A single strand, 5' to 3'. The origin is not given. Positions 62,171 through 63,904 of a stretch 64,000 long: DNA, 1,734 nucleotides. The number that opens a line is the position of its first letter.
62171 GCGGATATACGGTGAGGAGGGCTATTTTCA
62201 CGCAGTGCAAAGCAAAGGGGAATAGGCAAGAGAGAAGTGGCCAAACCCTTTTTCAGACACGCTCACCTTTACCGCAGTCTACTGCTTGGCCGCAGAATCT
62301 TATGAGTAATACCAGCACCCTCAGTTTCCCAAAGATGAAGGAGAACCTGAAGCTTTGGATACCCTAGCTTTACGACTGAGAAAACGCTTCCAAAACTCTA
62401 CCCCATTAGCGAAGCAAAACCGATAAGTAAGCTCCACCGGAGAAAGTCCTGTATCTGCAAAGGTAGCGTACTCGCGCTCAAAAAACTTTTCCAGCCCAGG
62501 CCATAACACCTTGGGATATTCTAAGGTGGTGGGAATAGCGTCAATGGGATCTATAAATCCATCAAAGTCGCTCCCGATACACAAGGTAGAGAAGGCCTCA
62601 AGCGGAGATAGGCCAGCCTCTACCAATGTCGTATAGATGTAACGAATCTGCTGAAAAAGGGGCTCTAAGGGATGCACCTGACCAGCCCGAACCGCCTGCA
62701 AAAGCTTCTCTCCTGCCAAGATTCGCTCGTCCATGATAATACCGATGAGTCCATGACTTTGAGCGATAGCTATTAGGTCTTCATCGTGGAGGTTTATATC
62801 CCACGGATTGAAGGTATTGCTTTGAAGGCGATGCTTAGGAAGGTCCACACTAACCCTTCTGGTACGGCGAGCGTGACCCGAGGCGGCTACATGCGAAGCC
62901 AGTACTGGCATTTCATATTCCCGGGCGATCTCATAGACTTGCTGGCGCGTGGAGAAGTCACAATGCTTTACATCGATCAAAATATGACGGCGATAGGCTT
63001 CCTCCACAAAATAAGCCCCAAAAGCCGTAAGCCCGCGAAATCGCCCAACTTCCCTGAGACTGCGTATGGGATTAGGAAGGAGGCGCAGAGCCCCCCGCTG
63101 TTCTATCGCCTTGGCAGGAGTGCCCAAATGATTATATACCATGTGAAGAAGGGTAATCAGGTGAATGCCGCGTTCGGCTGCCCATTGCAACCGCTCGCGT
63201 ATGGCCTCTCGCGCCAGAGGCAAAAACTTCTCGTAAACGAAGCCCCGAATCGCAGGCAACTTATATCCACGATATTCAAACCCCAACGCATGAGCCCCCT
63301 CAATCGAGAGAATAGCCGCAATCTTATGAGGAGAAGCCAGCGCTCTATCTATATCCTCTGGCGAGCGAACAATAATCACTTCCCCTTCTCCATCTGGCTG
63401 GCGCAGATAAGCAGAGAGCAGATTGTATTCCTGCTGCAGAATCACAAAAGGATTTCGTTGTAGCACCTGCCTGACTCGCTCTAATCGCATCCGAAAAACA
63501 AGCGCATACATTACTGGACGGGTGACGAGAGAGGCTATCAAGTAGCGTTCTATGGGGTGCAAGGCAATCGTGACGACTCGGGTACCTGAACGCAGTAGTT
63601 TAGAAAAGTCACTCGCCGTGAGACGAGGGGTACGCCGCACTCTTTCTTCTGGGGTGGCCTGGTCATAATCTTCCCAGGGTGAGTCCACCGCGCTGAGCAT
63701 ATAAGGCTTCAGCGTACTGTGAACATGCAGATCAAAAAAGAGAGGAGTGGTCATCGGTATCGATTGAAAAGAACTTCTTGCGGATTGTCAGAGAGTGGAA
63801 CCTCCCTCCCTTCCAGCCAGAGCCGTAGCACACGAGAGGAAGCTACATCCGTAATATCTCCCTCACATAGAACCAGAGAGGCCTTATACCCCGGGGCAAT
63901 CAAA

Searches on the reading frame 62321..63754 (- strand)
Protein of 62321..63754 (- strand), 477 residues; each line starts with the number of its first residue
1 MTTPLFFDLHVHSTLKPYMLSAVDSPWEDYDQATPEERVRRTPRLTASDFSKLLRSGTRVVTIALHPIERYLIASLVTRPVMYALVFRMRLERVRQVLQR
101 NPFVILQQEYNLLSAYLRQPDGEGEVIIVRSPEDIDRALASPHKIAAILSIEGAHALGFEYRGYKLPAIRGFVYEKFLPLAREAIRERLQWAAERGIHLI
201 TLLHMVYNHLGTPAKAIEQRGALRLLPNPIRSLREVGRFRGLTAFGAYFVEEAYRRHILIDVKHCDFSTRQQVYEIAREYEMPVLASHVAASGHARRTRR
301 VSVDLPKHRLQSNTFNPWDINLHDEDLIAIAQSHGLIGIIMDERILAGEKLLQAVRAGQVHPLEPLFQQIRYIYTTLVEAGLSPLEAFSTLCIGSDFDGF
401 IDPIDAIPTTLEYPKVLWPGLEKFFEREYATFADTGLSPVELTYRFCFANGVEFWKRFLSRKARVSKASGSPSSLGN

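Call 88: search_protein_families(library=pfam, proteins=[window:62321-63754:-], max_evalue=0.00001)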
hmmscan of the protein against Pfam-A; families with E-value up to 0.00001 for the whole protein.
window:62321-63754:- (477 aa): 1 family
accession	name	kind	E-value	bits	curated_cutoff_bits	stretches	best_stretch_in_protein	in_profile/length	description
PF01244.27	Peptidase_M19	-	9.3e-17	61.6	26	1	189-298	124-212/319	Membrane dipeptidase (Peptidase family M19)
